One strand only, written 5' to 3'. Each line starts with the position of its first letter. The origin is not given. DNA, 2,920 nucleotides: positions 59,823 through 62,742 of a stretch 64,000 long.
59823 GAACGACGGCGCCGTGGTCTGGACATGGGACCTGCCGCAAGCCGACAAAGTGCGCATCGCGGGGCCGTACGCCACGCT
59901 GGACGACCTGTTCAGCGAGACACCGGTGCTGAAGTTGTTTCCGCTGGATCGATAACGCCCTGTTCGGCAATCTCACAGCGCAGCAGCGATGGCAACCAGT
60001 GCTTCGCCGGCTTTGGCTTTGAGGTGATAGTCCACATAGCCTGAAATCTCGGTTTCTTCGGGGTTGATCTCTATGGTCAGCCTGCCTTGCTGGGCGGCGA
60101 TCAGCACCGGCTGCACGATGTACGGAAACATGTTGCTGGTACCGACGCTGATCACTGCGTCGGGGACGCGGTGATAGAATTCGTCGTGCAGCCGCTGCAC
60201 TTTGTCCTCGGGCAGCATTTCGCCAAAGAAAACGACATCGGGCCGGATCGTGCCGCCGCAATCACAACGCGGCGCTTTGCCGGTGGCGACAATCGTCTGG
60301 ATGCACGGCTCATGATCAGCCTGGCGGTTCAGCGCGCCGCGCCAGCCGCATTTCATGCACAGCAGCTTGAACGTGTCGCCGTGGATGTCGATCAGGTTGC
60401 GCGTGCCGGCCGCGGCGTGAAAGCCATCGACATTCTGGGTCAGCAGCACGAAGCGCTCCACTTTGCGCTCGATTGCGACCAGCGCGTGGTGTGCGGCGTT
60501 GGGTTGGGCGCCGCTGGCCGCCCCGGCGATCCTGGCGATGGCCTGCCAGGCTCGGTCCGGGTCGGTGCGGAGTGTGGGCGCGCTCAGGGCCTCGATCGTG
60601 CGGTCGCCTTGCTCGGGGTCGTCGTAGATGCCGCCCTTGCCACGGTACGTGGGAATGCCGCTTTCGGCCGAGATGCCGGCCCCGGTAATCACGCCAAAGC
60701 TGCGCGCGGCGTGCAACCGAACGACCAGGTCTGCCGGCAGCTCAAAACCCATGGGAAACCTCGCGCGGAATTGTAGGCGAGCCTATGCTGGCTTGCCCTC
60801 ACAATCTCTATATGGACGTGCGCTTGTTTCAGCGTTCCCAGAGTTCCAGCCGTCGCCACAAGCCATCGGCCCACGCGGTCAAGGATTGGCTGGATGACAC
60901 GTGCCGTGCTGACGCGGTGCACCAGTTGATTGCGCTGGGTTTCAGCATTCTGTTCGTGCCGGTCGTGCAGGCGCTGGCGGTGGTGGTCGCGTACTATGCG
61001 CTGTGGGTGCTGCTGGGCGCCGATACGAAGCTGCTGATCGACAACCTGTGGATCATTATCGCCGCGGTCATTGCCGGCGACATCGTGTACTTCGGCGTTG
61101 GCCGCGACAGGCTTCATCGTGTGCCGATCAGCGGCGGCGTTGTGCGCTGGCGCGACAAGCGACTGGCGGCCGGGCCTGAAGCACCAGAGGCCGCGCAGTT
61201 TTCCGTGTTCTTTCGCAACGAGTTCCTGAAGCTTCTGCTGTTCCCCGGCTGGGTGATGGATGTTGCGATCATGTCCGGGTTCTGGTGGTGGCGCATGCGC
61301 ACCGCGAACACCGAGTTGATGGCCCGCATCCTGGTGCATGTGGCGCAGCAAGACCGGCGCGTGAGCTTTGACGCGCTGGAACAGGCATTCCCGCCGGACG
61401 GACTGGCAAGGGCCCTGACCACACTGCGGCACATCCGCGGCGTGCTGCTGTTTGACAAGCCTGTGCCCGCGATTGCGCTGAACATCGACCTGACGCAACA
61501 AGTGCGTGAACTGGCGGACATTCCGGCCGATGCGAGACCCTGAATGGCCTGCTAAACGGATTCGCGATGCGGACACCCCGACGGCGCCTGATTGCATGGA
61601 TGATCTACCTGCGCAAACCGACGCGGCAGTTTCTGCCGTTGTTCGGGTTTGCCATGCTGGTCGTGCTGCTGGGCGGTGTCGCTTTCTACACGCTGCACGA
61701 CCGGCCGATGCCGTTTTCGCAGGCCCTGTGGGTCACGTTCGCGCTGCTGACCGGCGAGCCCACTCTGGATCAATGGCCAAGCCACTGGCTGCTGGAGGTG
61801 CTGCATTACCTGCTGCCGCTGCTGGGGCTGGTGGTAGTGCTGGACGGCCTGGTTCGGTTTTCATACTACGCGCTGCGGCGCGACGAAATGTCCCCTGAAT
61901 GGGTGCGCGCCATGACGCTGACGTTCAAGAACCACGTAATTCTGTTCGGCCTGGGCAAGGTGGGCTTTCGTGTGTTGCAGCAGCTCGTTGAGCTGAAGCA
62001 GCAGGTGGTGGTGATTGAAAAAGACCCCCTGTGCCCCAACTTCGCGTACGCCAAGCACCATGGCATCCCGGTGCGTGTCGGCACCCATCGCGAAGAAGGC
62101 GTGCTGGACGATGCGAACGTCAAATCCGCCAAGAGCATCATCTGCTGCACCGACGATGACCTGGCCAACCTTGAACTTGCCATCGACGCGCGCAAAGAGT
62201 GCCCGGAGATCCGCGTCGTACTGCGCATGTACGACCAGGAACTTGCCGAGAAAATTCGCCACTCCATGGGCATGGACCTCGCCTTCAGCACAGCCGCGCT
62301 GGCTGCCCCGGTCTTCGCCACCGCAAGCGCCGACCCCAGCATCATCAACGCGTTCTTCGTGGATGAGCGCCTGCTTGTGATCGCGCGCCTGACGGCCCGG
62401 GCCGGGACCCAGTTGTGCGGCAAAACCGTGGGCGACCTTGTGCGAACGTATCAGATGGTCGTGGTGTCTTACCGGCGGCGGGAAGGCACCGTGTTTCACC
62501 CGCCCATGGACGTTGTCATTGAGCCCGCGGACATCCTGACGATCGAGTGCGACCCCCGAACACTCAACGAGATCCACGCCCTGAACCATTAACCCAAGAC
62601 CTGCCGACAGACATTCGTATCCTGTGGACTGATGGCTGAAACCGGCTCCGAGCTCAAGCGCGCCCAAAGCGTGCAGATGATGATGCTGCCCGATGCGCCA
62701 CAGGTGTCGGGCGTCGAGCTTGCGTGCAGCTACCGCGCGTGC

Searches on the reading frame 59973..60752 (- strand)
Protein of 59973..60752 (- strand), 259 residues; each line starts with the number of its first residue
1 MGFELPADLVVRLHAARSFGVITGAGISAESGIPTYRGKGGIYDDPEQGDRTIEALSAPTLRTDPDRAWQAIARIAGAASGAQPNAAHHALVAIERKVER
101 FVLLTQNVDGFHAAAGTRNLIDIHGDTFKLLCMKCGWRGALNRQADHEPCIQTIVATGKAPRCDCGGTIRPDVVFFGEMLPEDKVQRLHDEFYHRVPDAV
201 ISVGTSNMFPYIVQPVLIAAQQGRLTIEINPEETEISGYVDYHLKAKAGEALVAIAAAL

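Call 3: search_protein_families(library=pfam, proteins=[window:59973-60752:-], max_evalue=0.01)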
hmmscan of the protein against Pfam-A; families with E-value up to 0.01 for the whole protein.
window:59973-60752:- (259 aa): 1 family
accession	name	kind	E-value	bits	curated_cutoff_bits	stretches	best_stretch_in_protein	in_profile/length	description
PF02146.23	SIR2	-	1.4e-38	133.1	24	1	24-207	1-176/180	Sir2 family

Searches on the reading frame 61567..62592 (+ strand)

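Call 75: search_protein_families(library=pfam, proteins=[window:61567-62592:+], max_evalue=0.001)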
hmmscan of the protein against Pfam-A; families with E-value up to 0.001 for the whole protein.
window:61567-62592:+ (341 aa): 3 families
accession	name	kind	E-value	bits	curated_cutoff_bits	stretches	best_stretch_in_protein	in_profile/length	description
PF02254.24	TrkA_N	-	2.8e-21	76.4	23.8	1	124-241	1-115/116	TrkA-N domain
PF02080.26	TrkA_C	-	2.1e-08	34.4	27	1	273-338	2-68/71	TrkA-C domain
PF13241.12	NAD_binding_7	-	8.2e-06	26.8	22.1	1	122-210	8-84/104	Putative NAD(P)-binding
